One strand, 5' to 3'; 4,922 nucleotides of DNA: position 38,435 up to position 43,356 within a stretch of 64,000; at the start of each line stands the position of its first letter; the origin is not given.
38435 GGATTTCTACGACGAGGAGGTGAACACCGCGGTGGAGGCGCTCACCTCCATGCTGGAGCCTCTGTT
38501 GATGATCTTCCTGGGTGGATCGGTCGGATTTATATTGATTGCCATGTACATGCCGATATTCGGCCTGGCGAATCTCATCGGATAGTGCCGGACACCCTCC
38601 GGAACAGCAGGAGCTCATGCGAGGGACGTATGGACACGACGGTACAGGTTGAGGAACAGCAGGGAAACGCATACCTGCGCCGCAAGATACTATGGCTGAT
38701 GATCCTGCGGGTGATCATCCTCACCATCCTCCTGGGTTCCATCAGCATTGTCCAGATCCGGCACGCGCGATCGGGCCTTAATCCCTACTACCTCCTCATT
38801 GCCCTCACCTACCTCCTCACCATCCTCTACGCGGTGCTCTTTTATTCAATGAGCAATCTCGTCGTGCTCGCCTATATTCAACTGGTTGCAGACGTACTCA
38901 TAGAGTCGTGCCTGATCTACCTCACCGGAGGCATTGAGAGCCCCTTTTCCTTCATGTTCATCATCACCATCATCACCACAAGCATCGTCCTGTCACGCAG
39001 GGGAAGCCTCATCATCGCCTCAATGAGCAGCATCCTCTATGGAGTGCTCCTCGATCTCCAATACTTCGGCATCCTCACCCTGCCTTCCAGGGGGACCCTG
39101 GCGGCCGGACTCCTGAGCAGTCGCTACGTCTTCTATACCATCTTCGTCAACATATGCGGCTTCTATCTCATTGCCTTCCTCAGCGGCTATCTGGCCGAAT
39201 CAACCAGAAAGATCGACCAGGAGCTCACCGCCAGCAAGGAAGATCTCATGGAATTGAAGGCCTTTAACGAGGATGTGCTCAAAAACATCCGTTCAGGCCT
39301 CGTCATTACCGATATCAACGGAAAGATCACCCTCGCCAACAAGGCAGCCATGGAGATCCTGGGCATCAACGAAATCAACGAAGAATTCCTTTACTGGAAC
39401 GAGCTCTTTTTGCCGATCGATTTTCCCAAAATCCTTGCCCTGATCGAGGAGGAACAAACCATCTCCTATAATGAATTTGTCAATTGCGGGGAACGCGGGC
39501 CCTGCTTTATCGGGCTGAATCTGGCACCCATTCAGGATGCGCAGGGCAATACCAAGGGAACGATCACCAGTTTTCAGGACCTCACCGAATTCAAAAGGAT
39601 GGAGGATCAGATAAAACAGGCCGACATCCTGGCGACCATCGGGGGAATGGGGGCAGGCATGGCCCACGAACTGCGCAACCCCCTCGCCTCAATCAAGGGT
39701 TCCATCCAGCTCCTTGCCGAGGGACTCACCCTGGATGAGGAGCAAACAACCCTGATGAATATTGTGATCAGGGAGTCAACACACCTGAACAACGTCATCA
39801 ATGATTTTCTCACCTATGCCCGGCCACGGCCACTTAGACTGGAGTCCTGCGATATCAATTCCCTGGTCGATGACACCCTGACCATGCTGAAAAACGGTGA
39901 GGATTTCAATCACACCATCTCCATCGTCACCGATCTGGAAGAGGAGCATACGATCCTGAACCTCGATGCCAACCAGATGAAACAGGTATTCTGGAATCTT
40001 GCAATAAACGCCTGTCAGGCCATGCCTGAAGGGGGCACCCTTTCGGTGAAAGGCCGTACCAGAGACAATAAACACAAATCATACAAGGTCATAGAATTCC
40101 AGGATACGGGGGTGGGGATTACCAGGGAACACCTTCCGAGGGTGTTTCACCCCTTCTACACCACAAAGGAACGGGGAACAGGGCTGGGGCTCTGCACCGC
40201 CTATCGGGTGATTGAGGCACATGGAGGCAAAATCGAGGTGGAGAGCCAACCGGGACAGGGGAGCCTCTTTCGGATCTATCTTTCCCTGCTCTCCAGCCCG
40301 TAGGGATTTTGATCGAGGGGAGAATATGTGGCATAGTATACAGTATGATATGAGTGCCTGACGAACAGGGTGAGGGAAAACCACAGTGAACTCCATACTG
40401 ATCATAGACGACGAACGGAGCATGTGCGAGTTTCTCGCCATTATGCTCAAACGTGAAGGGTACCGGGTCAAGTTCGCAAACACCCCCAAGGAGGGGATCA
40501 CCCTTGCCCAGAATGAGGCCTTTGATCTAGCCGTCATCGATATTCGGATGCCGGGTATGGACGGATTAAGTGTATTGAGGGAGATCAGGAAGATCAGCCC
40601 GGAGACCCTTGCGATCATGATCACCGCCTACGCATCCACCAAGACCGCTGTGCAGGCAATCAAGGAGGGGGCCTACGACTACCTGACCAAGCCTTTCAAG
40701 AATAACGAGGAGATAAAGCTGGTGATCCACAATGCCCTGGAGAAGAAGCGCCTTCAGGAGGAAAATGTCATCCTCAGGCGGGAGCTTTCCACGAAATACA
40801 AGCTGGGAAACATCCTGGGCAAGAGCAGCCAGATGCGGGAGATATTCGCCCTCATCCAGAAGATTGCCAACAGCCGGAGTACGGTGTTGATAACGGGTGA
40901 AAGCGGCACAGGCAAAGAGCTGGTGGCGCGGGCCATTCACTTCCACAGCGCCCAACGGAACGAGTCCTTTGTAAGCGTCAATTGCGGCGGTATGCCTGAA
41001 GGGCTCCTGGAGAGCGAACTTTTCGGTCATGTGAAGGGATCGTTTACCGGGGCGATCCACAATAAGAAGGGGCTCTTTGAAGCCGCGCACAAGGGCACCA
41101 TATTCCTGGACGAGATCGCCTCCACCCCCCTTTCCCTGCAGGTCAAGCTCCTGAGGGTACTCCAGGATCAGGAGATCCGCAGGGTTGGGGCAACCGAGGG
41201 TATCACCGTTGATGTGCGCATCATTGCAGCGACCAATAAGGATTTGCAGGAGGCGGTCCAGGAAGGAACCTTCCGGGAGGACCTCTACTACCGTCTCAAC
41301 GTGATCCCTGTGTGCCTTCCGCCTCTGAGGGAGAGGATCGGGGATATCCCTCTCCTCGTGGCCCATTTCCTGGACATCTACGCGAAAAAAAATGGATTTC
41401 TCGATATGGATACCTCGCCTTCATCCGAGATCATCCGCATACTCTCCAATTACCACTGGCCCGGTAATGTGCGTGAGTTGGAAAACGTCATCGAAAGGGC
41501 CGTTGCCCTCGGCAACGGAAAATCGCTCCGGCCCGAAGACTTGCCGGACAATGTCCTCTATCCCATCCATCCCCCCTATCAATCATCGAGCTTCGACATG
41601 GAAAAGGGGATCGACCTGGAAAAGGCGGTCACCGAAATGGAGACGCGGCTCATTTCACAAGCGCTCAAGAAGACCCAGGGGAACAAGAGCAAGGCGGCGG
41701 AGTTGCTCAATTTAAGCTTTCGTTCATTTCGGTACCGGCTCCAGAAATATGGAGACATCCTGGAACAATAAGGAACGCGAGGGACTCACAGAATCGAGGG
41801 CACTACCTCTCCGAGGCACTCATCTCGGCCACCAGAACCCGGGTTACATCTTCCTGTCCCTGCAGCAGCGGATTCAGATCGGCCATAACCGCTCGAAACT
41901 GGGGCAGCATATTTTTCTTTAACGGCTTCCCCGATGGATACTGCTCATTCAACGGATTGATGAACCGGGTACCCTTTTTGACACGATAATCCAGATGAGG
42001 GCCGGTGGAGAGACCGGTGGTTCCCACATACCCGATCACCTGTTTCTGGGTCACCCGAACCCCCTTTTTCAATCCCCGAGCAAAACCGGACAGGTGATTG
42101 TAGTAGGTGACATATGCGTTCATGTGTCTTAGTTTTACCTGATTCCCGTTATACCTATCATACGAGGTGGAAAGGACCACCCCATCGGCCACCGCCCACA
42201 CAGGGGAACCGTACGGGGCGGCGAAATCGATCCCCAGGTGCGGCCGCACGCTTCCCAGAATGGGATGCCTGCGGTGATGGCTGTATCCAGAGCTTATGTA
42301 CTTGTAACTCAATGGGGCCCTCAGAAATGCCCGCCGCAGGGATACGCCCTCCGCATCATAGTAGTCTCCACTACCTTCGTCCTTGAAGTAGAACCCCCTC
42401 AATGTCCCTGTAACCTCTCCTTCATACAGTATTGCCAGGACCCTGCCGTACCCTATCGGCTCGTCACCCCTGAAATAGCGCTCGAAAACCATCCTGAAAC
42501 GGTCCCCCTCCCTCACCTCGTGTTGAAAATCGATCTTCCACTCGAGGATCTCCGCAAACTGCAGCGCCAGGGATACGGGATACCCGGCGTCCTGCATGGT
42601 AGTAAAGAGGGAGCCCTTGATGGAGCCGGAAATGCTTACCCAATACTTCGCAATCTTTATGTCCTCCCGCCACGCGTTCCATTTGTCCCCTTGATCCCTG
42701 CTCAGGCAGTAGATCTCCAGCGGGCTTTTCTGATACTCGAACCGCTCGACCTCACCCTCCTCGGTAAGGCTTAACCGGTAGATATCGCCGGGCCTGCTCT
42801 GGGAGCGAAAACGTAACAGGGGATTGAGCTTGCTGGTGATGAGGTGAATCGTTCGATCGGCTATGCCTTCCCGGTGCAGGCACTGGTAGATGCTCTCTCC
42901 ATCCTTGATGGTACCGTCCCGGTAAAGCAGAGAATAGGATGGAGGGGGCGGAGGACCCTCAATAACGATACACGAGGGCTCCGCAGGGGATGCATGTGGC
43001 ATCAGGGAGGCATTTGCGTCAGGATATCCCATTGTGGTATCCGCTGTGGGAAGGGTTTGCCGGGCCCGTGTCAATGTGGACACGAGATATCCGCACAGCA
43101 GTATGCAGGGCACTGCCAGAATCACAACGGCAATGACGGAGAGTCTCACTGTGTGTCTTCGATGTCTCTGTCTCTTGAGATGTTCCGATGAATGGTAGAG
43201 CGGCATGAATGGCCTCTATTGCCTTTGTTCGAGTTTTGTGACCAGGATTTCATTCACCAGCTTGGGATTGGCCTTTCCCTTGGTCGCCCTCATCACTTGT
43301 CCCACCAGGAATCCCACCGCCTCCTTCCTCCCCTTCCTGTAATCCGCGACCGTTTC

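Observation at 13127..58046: Dispersed family of seven secreted aromatic/Gly/Pro-rich low-complexity proteins: candidate uncharacterised extracellular structural system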

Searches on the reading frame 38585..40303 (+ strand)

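Call 51: search_protein_families(library=pfam, proteins=[window:38585-40303:+], max_evalue=0.0001)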
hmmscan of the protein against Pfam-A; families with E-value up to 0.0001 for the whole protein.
window:38585-40303:+ (572 aa): 6 families
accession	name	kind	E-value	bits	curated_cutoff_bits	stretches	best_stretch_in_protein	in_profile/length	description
PF02518.31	HATPase_c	-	6.4e-24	85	26.4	1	461-568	2-109/111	Histidine kinase-, DNA gyrase B-, and HSP90-like ATPase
PF25323.1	6TM_PilS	-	7.1e-20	71.9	27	1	28-209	4-184/189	PilS-like transmembrane domain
PF00512.31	HisKA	-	4.2e-16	59.2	26.9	1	357-414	7-63/66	His Kinase A (phospho-acceptor) domain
PF08448.16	PAS_4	-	2.2e-07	31.5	23.1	1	233-338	2-110/110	PAS fold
PF13426.13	PAS_9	-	6.3e-07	30.1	27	1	238-335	3-103/103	PAS domain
PF13188.13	PAS_8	-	1.1e-05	25.5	21.8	1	229-279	4-51/65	PAS domain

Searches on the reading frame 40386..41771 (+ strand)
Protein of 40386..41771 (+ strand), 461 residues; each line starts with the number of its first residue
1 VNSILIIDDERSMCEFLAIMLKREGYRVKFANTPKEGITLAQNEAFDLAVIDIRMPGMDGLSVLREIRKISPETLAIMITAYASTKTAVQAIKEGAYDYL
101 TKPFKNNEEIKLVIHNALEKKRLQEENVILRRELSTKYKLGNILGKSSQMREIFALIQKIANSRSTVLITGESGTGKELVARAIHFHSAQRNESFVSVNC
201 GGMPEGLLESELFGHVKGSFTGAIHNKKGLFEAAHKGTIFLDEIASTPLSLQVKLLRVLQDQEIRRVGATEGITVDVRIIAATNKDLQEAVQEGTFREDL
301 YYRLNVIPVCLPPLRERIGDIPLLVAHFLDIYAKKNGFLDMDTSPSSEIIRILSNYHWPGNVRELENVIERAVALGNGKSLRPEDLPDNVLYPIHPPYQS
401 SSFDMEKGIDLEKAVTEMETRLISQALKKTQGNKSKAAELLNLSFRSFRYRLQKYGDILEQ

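Call 51: search_protein_families(library=pfam, proteins=[window:40386-41771:+], max_evalue=0.0001)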
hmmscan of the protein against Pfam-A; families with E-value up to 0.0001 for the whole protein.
window:40386-41771:+ (461 aa): 9 families
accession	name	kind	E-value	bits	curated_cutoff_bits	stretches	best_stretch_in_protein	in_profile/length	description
PF00158.32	Sigma54_activat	-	2.3e-72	242.6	20.2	1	143-309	1-167/168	Sigma-54 interaction domain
PF00072.30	Response_reg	-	4e-30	104.7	30.2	1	4-108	1-105/111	Response regulator receiver domain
PF25601.1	AAA_lid_14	-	3.6e-23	81.6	27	1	315-391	1-75/87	AAA+ ATPase lid domain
PF14532.12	Sigma54_activ_2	-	7.4e-21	75.3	25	1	144-314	1-138/138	Sigma-54 interaction domain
PF02954.25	HTH_8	-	2.1e-14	53.4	22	1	416-455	3-42/42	Bacterial regulatory protein, Fis family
PF07728.20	AAA_5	-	2.7e-08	34.4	22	1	167-285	2-123/139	AAA domain (dynein-related subfamily)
PF23198.2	PDE8A_N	-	4.5e-06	27.1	29.6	1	4-82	13-92/147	PDE8A-like, N-terminal domain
PF00004.35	AAA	-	6.4e-05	23.8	21.2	0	167-288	1-115/131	ATPase family associated with various cellular activities (AAA)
PF13191.12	AAA_16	-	6.6e-05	23.9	32.6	0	144-201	3-61/167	AAA ATPase domain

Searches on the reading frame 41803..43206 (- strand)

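Call 51: search_protein_families(library=pfam, proteins=[window:41803-43206:-], max_evalue=0.0001)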
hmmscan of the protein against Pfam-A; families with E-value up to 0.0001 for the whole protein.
window:41803-43206:- (467 aa): 2 families
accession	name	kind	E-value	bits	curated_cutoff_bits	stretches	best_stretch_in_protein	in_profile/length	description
PF01551.29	Peptidase_M23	-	6.3e-27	94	28.7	1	322-418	2-96/96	Peptidase family M23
PF19425.4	Csd3_N2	-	4.3e-09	36.8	27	1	191-306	8-118/122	Csd3 second domain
